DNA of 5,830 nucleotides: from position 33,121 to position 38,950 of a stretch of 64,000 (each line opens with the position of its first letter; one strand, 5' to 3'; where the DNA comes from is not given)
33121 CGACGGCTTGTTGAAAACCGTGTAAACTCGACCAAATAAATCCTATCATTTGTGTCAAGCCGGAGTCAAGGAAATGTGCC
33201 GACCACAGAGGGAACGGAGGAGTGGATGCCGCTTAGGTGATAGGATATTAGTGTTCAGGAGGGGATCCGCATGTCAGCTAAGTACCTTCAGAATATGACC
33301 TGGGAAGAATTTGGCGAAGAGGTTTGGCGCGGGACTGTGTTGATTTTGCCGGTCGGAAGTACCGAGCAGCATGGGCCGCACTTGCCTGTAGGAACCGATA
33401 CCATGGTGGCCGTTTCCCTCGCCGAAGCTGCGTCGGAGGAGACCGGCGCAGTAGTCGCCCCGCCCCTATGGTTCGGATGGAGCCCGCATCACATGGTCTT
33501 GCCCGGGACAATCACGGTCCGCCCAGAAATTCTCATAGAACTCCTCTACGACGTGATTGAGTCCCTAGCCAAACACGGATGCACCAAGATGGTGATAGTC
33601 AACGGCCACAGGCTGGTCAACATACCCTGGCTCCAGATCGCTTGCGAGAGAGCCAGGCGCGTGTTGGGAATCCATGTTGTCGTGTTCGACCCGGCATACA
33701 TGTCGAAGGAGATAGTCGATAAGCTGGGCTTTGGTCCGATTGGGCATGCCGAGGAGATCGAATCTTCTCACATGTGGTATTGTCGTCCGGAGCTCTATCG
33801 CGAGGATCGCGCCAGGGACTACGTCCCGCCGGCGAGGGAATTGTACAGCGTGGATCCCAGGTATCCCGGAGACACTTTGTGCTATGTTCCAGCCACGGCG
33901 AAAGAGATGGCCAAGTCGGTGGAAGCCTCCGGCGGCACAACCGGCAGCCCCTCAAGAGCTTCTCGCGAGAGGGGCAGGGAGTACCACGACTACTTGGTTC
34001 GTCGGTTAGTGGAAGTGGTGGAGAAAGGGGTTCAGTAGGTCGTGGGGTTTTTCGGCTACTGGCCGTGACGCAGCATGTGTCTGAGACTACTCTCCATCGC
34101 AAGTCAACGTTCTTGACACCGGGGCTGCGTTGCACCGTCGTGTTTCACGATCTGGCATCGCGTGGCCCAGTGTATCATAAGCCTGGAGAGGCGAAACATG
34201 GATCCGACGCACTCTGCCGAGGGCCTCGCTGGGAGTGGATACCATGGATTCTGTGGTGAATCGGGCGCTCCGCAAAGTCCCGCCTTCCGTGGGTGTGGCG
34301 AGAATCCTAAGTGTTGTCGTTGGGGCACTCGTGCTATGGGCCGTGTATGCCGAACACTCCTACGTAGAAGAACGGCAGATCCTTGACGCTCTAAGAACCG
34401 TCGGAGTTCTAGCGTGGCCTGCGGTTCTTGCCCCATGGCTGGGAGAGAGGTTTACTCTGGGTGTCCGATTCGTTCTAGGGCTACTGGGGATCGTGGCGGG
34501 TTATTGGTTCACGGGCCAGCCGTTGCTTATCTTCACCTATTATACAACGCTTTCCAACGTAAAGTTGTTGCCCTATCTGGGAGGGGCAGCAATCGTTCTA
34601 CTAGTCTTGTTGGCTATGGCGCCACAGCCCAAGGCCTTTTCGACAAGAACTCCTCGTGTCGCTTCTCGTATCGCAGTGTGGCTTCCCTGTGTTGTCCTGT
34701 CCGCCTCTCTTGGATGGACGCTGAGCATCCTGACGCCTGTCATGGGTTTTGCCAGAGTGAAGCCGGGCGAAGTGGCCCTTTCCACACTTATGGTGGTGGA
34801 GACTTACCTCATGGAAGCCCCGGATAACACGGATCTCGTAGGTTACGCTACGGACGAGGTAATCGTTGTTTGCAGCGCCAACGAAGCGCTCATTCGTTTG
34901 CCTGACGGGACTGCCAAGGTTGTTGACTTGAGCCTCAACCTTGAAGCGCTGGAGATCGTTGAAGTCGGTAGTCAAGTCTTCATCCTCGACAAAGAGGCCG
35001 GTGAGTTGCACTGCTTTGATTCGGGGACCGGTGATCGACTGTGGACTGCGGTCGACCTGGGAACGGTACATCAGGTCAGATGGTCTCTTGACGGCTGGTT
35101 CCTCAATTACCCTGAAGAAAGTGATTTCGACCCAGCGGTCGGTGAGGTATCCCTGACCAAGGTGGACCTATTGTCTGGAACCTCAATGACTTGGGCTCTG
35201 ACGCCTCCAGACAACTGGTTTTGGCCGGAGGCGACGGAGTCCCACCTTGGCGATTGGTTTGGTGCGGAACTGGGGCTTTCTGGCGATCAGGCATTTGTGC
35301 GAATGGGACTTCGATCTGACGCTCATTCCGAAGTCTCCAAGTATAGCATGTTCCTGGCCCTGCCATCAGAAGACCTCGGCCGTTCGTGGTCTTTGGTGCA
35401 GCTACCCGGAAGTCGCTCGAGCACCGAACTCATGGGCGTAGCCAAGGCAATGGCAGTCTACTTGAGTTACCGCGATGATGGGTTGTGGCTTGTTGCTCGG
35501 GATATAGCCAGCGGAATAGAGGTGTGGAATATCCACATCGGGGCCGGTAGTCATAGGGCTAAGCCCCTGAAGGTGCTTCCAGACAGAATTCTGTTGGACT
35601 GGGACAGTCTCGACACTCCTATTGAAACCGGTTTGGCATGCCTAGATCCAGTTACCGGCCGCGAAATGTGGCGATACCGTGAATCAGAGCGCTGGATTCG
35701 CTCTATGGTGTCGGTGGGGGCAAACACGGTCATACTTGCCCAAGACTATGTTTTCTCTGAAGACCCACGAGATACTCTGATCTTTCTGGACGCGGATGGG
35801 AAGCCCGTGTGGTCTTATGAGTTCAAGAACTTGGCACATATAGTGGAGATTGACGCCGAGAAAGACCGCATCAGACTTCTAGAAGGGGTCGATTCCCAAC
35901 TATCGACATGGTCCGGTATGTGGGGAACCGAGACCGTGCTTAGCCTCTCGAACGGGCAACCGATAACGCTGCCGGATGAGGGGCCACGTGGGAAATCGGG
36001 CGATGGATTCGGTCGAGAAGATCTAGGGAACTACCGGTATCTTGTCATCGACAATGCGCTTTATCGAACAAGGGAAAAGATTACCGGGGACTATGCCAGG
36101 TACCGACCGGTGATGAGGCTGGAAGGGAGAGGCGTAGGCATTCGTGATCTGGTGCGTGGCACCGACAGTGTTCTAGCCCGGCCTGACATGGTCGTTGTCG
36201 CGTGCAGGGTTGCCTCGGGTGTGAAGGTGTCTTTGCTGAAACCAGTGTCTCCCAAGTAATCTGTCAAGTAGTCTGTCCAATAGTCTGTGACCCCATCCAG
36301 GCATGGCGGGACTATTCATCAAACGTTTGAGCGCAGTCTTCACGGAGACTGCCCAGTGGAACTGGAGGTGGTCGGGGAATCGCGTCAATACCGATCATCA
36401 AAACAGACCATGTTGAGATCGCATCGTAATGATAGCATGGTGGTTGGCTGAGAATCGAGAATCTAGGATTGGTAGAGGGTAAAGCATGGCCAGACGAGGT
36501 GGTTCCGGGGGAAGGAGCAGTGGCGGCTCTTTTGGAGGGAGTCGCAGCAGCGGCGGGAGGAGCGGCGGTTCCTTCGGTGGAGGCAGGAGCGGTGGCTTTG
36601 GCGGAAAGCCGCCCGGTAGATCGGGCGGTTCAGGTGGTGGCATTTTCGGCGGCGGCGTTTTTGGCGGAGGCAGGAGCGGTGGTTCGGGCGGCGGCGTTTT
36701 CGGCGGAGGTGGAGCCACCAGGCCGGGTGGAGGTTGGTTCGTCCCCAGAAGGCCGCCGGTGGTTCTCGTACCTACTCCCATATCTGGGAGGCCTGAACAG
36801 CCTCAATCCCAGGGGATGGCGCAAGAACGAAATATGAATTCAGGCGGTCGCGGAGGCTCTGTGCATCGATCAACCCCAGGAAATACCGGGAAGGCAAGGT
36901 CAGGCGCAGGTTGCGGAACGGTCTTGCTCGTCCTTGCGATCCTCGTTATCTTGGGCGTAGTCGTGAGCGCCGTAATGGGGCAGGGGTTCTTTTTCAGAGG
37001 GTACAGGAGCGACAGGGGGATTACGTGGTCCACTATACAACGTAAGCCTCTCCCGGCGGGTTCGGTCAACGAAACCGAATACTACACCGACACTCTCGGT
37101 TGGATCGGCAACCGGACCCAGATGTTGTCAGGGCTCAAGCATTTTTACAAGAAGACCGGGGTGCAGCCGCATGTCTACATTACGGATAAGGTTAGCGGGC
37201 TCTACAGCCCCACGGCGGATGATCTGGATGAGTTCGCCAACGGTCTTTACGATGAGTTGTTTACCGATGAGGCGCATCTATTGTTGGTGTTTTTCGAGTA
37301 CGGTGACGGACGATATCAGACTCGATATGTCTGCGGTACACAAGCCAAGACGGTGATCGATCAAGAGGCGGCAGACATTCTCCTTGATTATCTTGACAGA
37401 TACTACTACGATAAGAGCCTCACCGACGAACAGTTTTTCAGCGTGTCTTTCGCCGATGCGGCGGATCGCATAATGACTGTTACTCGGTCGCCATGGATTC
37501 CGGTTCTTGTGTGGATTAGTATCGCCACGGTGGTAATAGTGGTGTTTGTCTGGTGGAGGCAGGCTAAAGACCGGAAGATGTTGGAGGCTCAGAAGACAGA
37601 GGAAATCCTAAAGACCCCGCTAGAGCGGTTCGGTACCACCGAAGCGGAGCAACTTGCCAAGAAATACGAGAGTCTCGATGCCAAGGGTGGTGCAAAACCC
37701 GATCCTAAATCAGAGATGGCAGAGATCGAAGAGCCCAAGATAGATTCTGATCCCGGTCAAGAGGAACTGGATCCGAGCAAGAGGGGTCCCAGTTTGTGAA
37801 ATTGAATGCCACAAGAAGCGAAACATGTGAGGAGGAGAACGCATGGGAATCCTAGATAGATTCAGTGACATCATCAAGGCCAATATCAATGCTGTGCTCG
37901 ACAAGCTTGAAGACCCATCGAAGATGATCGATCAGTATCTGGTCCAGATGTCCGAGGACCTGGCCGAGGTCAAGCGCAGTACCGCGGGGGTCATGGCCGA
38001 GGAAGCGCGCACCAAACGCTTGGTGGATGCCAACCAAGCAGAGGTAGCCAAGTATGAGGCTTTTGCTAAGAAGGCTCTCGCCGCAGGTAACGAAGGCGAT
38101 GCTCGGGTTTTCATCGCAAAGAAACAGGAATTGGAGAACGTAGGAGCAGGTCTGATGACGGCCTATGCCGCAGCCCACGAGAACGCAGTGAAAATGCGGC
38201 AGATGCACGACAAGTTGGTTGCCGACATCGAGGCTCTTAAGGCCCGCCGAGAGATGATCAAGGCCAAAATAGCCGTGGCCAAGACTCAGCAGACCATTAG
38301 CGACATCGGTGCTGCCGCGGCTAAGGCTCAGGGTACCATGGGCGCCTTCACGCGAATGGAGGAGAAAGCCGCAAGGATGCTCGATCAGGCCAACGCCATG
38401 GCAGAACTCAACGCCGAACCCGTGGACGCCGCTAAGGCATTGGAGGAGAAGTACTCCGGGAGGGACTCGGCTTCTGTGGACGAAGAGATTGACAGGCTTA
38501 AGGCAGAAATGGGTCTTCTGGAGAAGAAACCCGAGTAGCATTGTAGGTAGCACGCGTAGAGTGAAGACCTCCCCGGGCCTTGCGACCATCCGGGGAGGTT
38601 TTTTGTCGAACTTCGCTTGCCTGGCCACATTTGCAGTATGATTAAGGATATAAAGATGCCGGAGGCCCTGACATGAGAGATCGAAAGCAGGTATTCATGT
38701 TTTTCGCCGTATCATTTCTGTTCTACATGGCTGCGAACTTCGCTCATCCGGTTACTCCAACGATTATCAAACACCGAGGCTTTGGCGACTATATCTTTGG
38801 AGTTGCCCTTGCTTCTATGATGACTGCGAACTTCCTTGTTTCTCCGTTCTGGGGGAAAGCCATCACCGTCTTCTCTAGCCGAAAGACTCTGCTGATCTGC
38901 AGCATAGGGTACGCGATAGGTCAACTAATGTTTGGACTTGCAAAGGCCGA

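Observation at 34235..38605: PspA/IM30 gene preceded by two atypical membrane proteins (TM-anchored beta-propeller; RGG-rich TPM-like bitopic protein)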

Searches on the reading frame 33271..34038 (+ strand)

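Call 3: search_protein_families(library=pfam, proteins=[window:33271-34038:+], max_evalue=1)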
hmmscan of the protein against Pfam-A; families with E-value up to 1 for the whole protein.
window:33271-34038:+ (255 aa): 1 family
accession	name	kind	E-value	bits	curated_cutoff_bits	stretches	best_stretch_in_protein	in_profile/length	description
PF02633.19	Creatininase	-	8.4e-64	215.7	31.3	1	7-250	1-238/238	Creatinine amidohydrolase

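Call 4: search_protein_families(library=ncbifam, proteins=[window:33271-34038:+], max_evalue=1)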
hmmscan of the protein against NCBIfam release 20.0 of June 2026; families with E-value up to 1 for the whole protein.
window:33271-34038:+ (255 aa): 5 families
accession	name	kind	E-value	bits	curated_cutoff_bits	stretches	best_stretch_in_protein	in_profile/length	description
TIGR04448.1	creatininase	equivalog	2.5e-35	122.3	235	1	8-252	1-244/246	creatininase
NF041098.2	diketo_inos_hlase_IolN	equivalog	3.1e-32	111.9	245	1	5-185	8-194/307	3-dehydro-scyllo-inosose hydrolase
TIGR03964.1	mycofact_creat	equivalog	2.5e-28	99.2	172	1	6-251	1-218/228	mycofactocin biosynthesis peptidyl-dipeptidase MftE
NF033501.0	ArfB_arch_rifla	equivalog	3.7e-06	26.9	180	1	25-113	19-106/219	2-amino-5-formylamino-6-ribosylaminopyrimidin-4(3H)-one 5'-monophosphate deformylase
NF053842.1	MnTportMntCDein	equivalog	0.065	12.4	400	1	42-67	228-253/281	manganese ABC transporter substrate-binding protein MntC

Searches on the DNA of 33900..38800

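Call 27: search_rna_families(source=window, start=33900, end=38800, threshold=evalue, max_evalue=1)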
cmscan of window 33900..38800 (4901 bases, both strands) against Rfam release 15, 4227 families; matches with E-value up to 1: 0.
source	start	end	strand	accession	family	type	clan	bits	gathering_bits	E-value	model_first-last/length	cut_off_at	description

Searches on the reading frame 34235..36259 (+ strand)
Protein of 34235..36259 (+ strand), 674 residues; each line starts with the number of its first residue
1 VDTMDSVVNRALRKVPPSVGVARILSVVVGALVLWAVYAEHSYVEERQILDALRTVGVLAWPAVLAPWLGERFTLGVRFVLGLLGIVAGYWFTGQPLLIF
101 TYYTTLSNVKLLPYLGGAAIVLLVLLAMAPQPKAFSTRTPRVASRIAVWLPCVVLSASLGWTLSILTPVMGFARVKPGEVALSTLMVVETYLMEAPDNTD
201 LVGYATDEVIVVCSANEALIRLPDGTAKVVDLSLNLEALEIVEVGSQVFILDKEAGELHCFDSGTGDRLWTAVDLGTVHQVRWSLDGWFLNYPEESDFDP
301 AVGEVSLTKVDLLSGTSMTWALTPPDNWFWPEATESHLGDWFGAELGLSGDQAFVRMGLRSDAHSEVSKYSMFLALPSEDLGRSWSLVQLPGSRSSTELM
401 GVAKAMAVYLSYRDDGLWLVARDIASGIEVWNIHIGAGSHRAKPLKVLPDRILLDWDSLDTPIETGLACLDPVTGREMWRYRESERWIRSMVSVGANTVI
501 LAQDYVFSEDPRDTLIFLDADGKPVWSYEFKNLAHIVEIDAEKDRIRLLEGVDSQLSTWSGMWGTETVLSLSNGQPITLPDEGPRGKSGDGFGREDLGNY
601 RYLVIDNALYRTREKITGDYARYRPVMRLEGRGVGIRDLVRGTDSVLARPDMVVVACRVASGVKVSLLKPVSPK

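Call 3: search_protein_families(library=pfam, proteins=[window:34235-36259:+], max_evalue=1)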
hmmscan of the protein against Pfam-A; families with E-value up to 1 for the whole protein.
window:34235-36259:+ (674 aa): 3 families
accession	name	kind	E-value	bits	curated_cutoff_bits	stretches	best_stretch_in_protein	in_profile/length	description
PF13360.13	PQQ_2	-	7.2e-11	42.6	27.6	1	467-535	5-66/233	Outer membrane protein assembly factor BamB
PF01011.28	PQQ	-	0.037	13.2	26.7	0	467-499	69-101/595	Glucose/ethanol/alcohol dehydrogenase, beta-propeller domain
PF19529.4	DUF6057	-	0.18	11.1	29.8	1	7-151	87-218/569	Family of unknown function (DUF6057)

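Call 4: search_protein_families(library=ncbifam, proteins=[window:34235-36259:+], max_evalue=1)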
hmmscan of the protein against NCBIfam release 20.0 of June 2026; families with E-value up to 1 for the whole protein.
window:34235-36259:+ (674 aa): 2 families
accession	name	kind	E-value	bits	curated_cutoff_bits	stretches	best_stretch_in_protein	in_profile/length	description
TIGR04528.1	acido_non_PQQ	subfamily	0.0027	16.6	650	1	470-532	72-132/493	acido-empty-quinoprotein group A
TIGR03300.1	assembly_YfgL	equivalog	0.0041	15.9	285.2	0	208-272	106-171/377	outer membrane protein assembly factor BamB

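Call 30: find_homologous_proteins(query=window:34235-36256:+)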
Query window:34235-36256:+ (674 aa): 3 proteins with E <= 0.001 among 8000 candidates.
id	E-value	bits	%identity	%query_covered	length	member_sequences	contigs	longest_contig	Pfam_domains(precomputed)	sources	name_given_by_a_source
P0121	0.0e+0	1516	100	100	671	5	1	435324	PF13360.14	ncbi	ncbi:MAG: PQQ-binding-like beta-propeller repeat protein [Bacillota bacterium]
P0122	3.1e-252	857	58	99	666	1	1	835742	PF13360.14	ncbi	-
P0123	1.7e-160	554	44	96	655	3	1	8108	PF13360.14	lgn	-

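Call 31: find_encoding_contigs(protein=P0123, flank=8000, max_places=3)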
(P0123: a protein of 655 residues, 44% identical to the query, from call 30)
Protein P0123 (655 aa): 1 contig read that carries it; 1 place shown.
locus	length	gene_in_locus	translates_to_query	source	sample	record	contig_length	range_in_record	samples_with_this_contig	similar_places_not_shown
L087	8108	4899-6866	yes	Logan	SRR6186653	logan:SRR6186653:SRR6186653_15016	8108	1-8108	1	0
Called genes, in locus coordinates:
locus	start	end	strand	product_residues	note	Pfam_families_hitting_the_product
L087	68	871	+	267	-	PF00248:Aldo_ket_red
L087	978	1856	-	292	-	PF06182:ABC2_membrane_6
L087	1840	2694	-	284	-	PF06182:ABC2_membrane_6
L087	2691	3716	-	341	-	PF00005:ABC_tran, PF13304:AAA_21 (weak)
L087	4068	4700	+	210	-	PF01470:Peptidase_C15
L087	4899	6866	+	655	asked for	PF13360:PQQ_2 (faint)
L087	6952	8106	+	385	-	?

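Call 49: predict_structure(alignment_id=A2)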
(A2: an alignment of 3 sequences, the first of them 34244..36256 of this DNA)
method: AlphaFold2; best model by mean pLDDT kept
length: 671 residues; sequences in the alignment: 3
mean_pLDDT: 52.1   pTM: 0.46
mean pLDDT of the five models: 52.1, 51.9, 51.9, 51.2, 46.4
residues with pLDDT >= 90: 11; 70-90: 151; 50-70: 108; < 50: 401
segments of 3 or more residues with pLDDT < 50: 1-196, 330-337, 392-395, 434-438, 455-462, 481-483, 491-495, 501-528, 537-671
pLDDT, mean of each block of 10 residues (from residue 1): 33 37 41 37 42 40 40 42 39 34 36 41 39 40 40 43 36 33 38 45 56 65 66 73 81 87 84 82 80 55 86 86 69 47 75 77 65 67 73 61 79 78 84 53 68 47 65 63 51 51 40 35 43 50 43 30 28 32 33 38 44 37 41 37 36 38 38 28
secondary structure, 60 per line:
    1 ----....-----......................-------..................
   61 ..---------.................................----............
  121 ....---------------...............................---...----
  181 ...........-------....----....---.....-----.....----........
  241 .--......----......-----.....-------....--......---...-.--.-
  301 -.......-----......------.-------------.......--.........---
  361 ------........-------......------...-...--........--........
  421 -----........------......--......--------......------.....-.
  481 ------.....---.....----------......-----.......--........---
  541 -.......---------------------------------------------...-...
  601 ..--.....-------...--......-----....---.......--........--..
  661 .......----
elements in order (helices of 4 or more, strands of 3 or more residues): H5-8 H14-35 H43-62 H72-104 H109-124 H140-170 H181-191 E199-202 E207-210 E214-218 E224-228 E236-241 E244-249 E254-259 E265-269 E277-280 E283-288 E302-308 E314-319 E340-346 E349-357 E367-374 E382-387 E398-400 E403-410 E413-420 E426-433 E440-445 E448-453 E462-467 E474-478 E487-491 E495-499 E510-515 E521-527 E530-537 E542-548 E598-602 E605-609 E622-627 H633-636 E640-646 E649-656 E659-667

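Call 54: fold_search(model_id=the predicted structure, library=pdb)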
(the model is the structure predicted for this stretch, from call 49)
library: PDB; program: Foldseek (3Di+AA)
matches with E <= 10: 1366; with E <= 0.001: 546
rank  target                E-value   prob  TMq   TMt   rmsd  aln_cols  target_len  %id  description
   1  7nri_B                1.7e-08  1.00  0.24  0.36  11.0       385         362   14  Structure of the darobactin-bound E. coli BAM complex (BamABCDE) (released 2021-04-21)
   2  8adg_B                2.5e-08  1.00  0.24  0.37  10.9       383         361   14  Cryo-EM structure of Darobactin 22 bound BAM complex (released 2023-01-11)
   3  7cqy_E                3.2e-08  1.00  0.21  0.28  13.2       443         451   10  Tetrathionate hydrolase from Acidithiobacillus ferrooxidans mutant - D325N (released 2021-01-27)
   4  8bbg_A                1.3e-07  1.00  0.18  0.11  18.1       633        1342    9  Structure of the IFT-A complex; anterograde IFT-A train model (released 2022-12-21)
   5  8snb_4B               1.4e-07  1.00  0.16  0.17  18.6       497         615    8  atomic model of sea urchin sperm doublet microtubule (48-nm periodicity) (released 2023-06-28)
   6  8bbe_E                1.5e-07  1.00  0.15  0.10  25.4       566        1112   10  Structure of the IFT-A complex; IFT-A2 module (released 2022-12-21)
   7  7cqy_F                2.0e-07  1.00  0.23  0.31  12.5       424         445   10  Tetrathionate hydrolase from Acidithiobacillus ferrooxidans mutant - D325N (released 2021-01-27)
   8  6l8a_A                2.9e-07  1.00  0.24  0.31  12.8       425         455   10  Tetrathionate hydrolase from Acidithiobacillus ferrooxidans (released 2020-11-11)
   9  6l8a_E                3.1e-07  1.00  0.17  0.23  15.4       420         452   11  Tetrathionate hydrolase from Acidithiobacillus ferrooxidans (released 2020-11-11)
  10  7cqy_C                3.4e-07  1.00  0.21  0.29  13.2       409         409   11  Tetrathionate hydrolase from Acidithiobacillus ferrooxidans mutant - D325N (released 2021-01-27)
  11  6tv2_A                4.0e-07  1.00  0.19  0.28  14.0       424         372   10  Heme d1 biosynthesis associated Protein NirF (released 2020-04-22)
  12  7cqy_A                4.4e-07  1.00  0.23  0.32   9.0       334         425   12  Tetrathionate hydrolase from Acidithiobacillus ferrooxidans mutant - D325N (released 2021-01-27)
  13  6n01_B                4.4e-07  1.00  0.16  0.26  14.7       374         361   13  Structure of apo AztD from Citrobacter koseri (released 2019-09-18)
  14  3mks_D                4.9e-07  1.00  0.23  0.31  14.8       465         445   10  Crystal Structure of yeast Cdc4/Skp1 in complex with an allosteric inhibitor SCF-I2 (released 2010-07-21)
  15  6l8a_C                5.1e-07  1.00  0.21  0.29  12.7       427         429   10  Tetrathionate hydrolase from Acidithiobacillus ferrooxidans (released 2020-11-11)
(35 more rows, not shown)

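Call 78: search_protein_families(library=padloc, proteins=[window:34244-36256:+], max_evalue=0.01)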
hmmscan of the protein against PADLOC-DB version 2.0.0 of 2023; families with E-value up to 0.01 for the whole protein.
window:34244-36256:+ (671 aa): 0 families
